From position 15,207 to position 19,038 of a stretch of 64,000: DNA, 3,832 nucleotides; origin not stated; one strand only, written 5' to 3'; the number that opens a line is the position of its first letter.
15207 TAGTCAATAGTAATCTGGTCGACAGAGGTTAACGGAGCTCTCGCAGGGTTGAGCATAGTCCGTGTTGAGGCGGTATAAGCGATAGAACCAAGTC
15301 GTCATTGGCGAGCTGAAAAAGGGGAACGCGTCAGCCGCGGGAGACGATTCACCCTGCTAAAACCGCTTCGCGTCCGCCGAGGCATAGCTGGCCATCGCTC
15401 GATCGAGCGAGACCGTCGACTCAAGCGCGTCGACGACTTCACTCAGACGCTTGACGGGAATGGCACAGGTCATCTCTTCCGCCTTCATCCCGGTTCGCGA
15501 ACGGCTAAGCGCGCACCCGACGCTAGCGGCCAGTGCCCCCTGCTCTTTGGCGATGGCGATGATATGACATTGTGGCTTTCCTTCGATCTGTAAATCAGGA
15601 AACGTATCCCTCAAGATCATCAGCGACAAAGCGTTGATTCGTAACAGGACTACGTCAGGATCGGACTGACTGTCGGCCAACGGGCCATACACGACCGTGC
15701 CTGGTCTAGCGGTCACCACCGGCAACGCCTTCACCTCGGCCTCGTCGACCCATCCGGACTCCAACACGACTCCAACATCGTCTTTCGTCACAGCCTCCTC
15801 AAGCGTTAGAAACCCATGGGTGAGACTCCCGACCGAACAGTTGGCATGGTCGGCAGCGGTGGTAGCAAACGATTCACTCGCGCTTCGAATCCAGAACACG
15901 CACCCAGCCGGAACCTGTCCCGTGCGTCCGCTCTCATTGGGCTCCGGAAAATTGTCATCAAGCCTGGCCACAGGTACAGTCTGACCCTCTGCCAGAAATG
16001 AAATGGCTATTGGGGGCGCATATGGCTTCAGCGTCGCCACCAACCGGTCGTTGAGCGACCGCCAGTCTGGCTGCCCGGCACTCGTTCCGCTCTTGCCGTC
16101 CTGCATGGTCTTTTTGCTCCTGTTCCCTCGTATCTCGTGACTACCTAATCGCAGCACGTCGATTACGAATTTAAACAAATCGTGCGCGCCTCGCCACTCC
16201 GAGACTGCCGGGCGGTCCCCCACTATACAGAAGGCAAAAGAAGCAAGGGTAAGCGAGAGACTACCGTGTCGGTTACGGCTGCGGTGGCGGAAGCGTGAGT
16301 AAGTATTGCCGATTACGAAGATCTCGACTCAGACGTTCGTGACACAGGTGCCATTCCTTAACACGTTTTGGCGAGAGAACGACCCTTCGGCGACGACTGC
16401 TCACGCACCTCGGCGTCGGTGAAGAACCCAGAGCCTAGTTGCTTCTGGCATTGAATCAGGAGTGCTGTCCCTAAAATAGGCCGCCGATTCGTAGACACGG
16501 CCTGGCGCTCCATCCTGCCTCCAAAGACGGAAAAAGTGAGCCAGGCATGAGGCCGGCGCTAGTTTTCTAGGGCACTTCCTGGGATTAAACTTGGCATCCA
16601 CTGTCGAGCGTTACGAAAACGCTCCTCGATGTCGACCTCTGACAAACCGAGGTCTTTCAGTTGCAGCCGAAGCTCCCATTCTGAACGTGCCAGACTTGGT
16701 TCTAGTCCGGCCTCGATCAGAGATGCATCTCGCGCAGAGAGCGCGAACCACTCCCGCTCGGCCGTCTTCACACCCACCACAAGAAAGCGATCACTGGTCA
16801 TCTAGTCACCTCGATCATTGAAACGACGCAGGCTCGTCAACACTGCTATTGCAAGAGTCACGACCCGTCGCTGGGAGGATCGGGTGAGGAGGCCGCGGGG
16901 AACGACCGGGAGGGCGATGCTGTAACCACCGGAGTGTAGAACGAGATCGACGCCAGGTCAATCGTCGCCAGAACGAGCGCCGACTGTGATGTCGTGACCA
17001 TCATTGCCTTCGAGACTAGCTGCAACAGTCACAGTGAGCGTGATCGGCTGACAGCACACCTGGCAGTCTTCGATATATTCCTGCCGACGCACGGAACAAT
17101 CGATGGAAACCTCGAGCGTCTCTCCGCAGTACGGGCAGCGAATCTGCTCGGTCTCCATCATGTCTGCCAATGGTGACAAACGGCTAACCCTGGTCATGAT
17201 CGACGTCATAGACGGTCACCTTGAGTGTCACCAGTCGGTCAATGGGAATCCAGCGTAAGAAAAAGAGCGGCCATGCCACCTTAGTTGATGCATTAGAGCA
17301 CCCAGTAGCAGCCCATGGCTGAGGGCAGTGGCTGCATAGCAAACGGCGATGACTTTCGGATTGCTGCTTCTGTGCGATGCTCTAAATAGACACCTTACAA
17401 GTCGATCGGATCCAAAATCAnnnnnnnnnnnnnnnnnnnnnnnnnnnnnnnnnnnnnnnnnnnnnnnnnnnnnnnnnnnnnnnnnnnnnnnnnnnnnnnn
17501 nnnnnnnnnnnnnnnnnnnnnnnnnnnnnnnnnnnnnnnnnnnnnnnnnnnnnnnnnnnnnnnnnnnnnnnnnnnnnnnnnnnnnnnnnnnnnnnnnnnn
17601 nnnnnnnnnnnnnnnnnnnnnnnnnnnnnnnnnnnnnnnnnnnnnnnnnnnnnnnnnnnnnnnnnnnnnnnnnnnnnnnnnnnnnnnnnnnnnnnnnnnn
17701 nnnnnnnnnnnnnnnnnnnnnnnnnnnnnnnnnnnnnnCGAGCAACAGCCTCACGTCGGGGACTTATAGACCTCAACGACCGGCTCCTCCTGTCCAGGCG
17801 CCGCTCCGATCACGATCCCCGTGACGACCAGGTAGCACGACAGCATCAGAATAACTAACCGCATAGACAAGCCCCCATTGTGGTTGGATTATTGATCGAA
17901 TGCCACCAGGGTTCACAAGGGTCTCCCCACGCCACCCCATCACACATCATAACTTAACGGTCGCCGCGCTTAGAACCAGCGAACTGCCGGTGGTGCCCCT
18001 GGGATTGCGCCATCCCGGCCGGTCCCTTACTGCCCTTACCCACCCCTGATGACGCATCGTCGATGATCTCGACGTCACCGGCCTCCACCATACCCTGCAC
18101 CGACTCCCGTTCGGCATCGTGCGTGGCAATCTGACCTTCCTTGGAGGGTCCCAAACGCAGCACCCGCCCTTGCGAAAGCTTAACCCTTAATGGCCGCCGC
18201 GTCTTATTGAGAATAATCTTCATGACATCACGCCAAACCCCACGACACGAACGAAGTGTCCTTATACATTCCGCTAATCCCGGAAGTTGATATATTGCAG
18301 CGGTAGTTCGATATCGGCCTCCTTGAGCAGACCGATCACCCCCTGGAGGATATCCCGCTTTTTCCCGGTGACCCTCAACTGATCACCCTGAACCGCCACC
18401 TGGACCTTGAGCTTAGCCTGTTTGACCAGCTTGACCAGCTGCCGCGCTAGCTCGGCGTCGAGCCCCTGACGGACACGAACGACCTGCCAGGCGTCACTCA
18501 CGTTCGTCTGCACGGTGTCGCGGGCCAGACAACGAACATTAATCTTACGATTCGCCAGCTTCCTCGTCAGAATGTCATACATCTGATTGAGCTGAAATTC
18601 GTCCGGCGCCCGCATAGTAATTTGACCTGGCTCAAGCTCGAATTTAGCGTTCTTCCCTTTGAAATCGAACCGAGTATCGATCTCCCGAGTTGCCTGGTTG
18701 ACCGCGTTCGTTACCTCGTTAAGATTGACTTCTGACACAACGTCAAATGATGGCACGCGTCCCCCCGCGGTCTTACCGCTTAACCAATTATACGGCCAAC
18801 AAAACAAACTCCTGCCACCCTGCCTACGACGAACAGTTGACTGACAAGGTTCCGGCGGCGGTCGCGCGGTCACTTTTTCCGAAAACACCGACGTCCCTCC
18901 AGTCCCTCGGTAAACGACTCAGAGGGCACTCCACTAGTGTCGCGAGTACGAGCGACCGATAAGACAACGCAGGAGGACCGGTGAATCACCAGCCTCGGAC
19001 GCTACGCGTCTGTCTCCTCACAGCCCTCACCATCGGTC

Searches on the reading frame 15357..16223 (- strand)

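Call 28: search_protein_families(library=pfam, proteins=[window:15357-16223:-], max_evalue=0.0001)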
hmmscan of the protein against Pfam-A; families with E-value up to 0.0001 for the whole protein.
window:15357-16223:- (288 aa): 1 family
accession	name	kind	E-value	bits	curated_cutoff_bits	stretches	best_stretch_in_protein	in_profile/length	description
PF02596.20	DUF169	-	1.4e-16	61.4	27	1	61-265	2-208/209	Uncharacterised ArCR, COG2043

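Call 29: search_protein_families(library=ncbifam, proteins=[window:15357-16223:-], max_evalue=0.001)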
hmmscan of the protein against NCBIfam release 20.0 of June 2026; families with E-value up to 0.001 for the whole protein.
window:15357-16223:- (288 aa): 0 families

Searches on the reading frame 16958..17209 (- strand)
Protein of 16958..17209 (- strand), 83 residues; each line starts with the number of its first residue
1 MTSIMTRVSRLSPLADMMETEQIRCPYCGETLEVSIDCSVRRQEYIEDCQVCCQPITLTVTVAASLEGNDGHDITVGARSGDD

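Call 6: search_protein_families(library=pfam, proteins=[window:16961-17209:-], max_evalue=0.01)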
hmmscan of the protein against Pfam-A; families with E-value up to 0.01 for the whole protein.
seq(83 aa): 3 families
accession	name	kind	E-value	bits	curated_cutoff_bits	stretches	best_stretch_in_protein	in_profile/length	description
PF14255.11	Cys_rich_CPXG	-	9.5e-20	70.7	25.2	1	23-63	1-41/52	Cysteine-rich CPXCG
PF21344.3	Zn_ribbon_LysW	-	0.0074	16.3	27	1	15-34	13-33/46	Alpha-aminoadipate carrier protein LysW-like, globular domain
PF23454.1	Zn_ribbon_Brz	-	0.0075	17.3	27.9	0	18-41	1-24/58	Transcriptional regulator Brz zinc beta ribbon domain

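Call 29: search_protein_families(library=ncbifam, proteins=[window:16958-17209:-], max_evalue=0.001)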
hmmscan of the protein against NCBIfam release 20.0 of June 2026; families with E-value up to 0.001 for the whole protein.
window:16958-17209:- (83 aa): 0 families

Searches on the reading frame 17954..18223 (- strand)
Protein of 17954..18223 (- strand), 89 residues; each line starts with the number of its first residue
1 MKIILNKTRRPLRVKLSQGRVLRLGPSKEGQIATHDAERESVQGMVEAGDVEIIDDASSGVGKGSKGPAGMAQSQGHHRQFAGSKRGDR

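Call 6: search_protein_families(library=pfam, proteins=[window:17957-18223:-], max_evalue=0.01)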
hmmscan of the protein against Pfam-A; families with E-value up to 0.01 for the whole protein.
seq(89 aa): 0 families

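Call 29: search_protein_families(library=ncbifam, proteins=[window:17954-18223:-], max_evalue=0.001)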
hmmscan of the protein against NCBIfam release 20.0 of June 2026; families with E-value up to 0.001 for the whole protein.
window:17954-18223:- (89 aa): 0 families

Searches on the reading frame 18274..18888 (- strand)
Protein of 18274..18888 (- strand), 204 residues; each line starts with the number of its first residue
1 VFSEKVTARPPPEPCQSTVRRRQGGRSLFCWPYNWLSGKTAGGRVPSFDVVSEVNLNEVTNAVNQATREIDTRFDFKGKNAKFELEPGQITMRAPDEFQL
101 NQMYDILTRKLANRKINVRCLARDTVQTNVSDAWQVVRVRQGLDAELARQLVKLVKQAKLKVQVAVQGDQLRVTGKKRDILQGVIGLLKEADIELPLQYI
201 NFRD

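Call 28: search_protein_families(library=pfam, proteins=[window:18274-18888:-], max_evalue=0.0001)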
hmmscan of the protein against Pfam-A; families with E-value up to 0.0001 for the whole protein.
window:18274-18888:- (204 aa): 1 family
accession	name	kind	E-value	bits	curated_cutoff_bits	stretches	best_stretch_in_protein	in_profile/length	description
PF04461.18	DUF520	-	6e-57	192.7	23.2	1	46-203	1-161/161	Protein of unknown function (DUF520)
